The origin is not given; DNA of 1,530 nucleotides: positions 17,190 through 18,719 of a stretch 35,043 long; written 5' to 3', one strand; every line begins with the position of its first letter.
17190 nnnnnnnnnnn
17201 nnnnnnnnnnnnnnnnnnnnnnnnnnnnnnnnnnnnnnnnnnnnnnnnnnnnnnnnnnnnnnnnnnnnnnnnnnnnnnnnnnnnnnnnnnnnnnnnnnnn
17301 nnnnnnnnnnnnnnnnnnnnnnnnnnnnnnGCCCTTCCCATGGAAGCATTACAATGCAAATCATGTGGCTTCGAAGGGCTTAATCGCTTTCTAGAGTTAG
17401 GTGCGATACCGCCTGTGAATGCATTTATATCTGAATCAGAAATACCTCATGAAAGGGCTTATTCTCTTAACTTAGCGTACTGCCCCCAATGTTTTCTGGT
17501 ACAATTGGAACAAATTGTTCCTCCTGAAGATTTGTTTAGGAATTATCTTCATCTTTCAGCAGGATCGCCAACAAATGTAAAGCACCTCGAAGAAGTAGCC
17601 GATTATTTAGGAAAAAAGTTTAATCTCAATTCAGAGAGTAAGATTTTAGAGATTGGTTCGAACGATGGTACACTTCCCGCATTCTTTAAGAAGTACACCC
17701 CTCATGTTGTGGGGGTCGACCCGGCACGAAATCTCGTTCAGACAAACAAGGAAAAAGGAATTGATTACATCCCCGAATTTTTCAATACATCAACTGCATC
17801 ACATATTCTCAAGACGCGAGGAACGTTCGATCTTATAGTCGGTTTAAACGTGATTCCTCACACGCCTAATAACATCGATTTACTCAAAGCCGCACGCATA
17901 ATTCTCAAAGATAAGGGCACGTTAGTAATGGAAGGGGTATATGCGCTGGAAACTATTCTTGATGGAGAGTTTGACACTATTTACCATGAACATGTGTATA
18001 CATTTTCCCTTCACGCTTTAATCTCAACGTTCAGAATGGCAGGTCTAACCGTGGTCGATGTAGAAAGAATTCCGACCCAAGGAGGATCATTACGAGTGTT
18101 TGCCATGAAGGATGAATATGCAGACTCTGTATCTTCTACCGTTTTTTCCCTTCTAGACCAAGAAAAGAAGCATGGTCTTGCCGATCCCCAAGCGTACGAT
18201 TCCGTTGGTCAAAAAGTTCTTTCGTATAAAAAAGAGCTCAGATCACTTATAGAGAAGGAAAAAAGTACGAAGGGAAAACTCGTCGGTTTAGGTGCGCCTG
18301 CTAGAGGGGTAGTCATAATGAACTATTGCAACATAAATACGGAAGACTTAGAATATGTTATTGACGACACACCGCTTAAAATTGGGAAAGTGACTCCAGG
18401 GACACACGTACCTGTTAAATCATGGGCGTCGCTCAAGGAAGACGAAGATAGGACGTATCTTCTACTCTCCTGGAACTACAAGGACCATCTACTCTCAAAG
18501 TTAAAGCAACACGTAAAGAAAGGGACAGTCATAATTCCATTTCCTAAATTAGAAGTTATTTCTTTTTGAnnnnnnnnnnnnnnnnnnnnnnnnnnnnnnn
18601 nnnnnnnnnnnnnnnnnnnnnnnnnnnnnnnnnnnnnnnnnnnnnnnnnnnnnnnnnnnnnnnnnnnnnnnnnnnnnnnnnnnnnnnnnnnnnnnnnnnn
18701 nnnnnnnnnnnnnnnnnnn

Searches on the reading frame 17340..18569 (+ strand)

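Call 8: search_protein_families(library=pfam, proteins=[window:17340-18569:+], max_evalue=0.001)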
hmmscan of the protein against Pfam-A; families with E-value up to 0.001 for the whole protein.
window:17340-18569:+ (409 aa): 6 families
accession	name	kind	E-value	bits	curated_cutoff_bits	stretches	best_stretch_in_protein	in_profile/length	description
PF08484.17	Methyltransf_14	-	1.5e-39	135.8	23.5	1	245-402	1-160/160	C-methyltransferase C-terminal domain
PF08421.16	Methyltransf_13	-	2.1e-16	60.2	31.3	1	6-66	1-62/62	Putative zinc binding domain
PF13489.12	Methyltransf_23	-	7.7e-16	58.7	27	1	92-240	18-163/164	Methyltransferase domain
PF08242.18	Methyltransf_12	-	1.1e-09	39.4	30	1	103-195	1-98/98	Methyltransferase domain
PF08241.18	Methyltransf_11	-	1.5e-06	29.2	21.2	1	103-197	1-95/95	Methyltransferase domain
PF13649.12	Methyltransf_25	-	2.2e-05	25.5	27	1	102-193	1-97/97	Methyltransferase domain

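Call 17: search_protein_families(library=ncbifam, proteins=[window:17340-18569:+], max_evalue=0.00001)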
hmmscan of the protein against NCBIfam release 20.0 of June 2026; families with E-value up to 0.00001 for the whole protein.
window:17340-18569:+ (409 aa): 1 family
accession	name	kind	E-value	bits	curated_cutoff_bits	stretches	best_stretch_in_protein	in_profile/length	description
TIGR01983.1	UbiG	equivalog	1.2e-07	31.3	102.95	1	95-197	46-151/228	bifunctional 2-polyprenyl-6-hydroxyphenol methylase/3-demethylubiquinol 3-O-methyltransferase UbiG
